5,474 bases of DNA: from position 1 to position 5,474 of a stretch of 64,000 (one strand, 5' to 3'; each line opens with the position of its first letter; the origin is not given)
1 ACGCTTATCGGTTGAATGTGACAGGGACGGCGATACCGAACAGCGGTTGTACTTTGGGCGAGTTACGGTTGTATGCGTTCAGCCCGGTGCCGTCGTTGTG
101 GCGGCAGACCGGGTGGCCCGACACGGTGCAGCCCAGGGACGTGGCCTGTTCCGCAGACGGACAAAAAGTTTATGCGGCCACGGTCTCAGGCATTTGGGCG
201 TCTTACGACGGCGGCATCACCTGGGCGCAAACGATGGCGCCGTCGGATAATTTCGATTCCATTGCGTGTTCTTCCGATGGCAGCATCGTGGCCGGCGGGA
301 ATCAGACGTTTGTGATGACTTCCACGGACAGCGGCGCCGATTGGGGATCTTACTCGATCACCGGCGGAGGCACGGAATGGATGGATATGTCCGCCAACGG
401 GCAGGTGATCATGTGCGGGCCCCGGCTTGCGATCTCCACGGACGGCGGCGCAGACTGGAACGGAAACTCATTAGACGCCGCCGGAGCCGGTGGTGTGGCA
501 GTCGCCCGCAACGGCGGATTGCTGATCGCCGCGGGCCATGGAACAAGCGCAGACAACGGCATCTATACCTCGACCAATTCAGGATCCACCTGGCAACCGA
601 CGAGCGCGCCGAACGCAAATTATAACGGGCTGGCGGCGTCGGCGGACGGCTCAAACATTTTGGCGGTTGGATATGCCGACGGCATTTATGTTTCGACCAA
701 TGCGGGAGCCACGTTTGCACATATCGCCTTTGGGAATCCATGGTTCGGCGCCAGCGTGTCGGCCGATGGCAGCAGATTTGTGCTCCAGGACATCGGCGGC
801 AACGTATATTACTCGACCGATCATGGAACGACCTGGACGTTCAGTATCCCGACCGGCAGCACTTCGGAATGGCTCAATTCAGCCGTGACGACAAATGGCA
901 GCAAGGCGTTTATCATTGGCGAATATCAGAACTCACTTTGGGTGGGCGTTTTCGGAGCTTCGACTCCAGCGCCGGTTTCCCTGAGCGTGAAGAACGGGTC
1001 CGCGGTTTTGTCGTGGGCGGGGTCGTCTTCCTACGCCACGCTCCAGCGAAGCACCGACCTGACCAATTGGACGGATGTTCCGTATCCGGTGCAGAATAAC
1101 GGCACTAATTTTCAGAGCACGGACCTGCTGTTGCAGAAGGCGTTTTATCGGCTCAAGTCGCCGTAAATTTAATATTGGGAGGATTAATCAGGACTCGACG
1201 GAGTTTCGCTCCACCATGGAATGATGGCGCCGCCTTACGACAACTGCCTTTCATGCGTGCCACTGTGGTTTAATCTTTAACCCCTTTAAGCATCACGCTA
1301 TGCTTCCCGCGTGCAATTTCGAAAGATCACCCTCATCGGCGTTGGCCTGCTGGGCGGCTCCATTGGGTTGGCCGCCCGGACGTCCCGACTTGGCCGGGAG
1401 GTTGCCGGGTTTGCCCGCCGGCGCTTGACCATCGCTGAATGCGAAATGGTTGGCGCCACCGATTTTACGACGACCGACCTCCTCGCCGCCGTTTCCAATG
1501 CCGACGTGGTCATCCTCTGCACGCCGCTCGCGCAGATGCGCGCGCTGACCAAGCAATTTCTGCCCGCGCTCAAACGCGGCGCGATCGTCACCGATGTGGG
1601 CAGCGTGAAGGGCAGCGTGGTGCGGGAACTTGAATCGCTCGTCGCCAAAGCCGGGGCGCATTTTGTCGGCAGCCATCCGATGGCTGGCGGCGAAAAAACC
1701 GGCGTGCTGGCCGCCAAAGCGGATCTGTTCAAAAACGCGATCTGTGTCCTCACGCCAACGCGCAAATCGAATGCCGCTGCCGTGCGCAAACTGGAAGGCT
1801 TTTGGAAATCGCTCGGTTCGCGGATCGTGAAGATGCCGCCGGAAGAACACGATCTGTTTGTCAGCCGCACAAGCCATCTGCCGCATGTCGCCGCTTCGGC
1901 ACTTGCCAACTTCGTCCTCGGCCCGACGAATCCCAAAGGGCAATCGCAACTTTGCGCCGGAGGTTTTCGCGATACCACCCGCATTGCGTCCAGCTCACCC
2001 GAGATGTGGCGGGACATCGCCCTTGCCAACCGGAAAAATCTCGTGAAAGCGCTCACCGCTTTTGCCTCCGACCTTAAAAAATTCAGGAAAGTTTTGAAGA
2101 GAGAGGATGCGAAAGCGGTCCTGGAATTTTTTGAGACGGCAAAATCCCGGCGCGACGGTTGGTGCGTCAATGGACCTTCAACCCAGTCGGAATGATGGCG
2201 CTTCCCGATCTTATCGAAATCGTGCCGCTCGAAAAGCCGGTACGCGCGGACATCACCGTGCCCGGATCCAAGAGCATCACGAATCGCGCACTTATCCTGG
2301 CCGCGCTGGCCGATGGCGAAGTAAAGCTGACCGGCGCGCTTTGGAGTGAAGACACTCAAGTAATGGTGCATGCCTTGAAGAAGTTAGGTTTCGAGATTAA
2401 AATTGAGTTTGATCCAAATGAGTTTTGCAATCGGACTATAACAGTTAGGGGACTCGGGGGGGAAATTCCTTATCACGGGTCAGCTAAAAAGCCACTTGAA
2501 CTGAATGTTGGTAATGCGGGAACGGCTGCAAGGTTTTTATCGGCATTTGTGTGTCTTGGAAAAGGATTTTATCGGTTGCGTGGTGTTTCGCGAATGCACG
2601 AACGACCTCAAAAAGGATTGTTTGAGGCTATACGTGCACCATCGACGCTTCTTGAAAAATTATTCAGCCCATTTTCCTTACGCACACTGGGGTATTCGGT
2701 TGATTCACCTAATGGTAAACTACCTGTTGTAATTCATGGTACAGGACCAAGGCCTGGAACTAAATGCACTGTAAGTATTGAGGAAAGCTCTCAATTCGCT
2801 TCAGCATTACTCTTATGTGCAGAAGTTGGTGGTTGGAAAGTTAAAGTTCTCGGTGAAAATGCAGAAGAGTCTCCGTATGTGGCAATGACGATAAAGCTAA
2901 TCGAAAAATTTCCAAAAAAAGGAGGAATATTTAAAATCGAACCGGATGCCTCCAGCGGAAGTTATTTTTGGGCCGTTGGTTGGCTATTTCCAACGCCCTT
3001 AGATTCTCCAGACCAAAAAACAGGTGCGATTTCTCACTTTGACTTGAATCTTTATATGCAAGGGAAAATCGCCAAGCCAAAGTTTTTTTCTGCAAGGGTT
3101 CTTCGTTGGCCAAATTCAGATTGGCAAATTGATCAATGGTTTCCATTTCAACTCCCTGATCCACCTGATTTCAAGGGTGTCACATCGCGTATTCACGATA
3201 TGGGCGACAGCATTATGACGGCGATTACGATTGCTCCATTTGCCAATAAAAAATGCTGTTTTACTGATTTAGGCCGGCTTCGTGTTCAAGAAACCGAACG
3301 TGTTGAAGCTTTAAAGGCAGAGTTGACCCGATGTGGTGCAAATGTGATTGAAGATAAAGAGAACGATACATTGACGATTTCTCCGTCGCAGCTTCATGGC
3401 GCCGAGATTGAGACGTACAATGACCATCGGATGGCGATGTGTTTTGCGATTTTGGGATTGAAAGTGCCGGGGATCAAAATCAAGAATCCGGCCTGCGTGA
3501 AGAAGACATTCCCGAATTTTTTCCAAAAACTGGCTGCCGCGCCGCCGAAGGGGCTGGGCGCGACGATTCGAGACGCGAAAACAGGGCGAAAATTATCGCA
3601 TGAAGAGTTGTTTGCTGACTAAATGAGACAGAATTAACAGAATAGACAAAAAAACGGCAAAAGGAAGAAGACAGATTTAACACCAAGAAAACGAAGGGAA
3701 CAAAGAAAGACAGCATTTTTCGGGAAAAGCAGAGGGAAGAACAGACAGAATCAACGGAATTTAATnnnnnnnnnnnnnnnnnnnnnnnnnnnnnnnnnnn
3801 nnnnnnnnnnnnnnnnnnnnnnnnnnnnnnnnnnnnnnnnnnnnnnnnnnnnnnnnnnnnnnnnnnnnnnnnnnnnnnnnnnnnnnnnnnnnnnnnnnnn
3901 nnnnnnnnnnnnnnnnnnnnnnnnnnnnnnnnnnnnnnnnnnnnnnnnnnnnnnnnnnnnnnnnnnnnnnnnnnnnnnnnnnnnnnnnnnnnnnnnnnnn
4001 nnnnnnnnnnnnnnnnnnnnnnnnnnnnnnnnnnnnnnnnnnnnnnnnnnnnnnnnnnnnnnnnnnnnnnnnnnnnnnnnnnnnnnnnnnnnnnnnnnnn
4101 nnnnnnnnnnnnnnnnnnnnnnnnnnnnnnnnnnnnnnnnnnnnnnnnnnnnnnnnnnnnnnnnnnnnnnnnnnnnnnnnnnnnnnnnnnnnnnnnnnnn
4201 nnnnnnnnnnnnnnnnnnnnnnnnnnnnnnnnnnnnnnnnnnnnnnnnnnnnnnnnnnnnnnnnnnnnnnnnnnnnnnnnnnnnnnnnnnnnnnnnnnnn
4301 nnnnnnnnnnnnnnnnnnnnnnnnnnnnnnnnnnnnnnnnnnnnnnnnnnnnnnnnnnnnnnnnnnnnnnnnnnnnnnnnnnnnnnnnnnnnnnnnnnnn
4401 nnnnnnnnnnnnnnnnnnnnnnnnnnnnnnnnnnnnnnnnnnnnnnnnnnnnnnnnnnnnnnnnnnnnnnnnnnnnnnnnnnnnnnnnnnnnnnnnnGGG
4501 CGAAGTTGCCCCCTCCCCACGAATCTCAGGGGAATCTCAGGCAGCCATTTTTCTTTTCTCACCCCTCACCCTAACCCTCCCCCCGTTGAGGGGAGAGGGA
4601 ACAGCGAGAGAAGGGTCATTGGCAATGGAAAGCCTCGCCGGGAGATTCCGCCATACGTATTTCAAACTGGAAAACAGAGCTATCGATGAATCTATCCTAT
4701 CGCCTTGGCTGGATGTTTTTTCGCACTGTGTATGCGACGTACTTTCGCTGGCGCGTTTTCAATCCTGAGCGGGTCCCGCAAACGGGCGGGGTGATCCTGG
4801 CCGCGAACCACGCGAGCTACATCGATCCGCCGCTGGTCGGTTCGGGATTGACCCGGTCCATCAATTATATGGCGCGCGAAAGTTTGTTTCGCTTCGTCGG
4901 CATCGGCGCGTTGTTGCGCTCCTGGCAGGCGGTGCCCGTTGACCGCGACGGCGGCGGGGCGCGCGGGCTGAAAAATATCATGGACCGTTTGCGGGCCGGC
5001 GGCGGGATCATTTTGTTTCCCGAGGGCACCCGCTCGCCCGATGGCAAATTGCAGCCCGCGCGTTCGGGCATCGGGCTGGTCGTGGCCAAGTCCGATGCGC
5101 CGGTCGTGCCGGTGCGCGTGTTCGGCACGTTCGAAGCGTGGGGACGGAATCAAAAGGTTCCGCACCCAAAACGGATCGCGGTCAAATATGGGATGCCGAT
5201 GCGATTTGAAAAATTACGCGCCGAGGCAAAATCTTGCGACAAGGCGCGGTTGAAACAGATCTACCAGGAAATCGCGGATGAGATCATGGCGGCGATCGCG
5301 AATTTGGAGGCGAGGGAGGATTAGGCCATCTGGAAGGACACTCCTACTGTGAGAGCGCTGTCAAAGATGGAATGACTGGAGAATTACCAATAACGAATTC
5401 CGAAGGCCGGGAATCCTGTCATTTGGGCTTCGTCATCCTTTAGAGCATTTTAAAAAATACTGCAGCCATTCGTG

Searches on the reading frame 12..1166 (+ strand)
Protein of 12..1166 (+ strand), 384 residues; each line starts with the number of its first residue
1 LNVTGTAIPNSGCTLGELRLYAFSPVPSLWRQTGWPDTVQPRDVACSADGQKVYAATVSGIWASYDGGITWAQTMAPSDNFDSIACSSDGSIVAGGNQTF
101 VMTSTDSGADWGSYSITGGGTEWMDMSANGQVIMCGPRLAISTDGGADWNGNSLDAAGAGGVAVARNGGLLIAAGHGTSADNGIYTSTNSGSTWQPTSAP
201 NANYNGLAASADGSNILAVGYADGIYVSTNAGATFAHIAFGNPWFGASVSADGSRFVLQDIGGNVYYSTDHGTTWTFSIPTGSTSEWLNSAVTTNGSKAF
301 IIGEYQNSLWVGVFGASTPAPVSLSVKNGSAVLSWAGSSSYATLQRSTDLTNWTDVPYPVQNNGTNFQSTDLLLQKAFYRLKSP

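Call 74: search_protein_families(library=pfam, proteins=[window:12-1166:+], max_evalue=0.0001)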
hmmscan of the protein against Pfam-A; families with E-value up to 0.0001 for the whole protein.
window:12-1166:+ (384 aa): 3 families
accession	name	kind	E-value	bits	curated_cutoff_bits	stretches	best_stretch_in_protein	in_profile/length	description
PF15902.12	Sortilin-Vps10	-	3e-07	30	33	0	225-285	3-68/446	Sortilin, neurotensin receptor 3,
PF02012.26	BNR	-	5e-06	26.2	27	0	266-276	1-11/12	BNR/Asp-box repeat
PF14870.12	PSII_BNR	-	1.9e-05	24.5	27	0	29-304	8-295/303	Photosynthesis system II assembly factor YCF48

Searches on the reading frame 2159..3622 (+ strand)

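Call 74: search_protein_families(library=pfam, proteins=[window:2159-3622:+], max_evalue=0.0001)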
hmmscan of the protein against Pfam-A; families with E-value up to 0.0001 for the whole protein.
window:2159-3622:+ (487 aa): 1 family
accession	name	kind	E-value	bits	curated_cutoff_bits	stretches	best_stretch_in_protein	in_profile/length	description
PF00275.25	EPSP_synthase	-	2.8e-68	231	22.8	2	26-251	5-204/417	EPSP synthase (3-phosphoshikimate 1-carboxyvinyltransferase)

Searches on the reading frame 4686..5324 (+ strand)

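Call 75: search_protein_families(library=pfam, proteins=[window:4686-5324:+], max_evalue=0.0001)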
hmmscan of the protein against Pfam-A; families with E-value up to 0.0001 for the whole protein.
window:4686-5324:+ (212 aa): 1 family
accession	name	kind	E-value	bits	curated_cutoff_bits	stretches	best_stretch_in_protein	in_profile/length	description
PF01553.26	Acyltransferase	-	2.2e-25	89.4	23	1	23-144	3-130/132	Acyltransferase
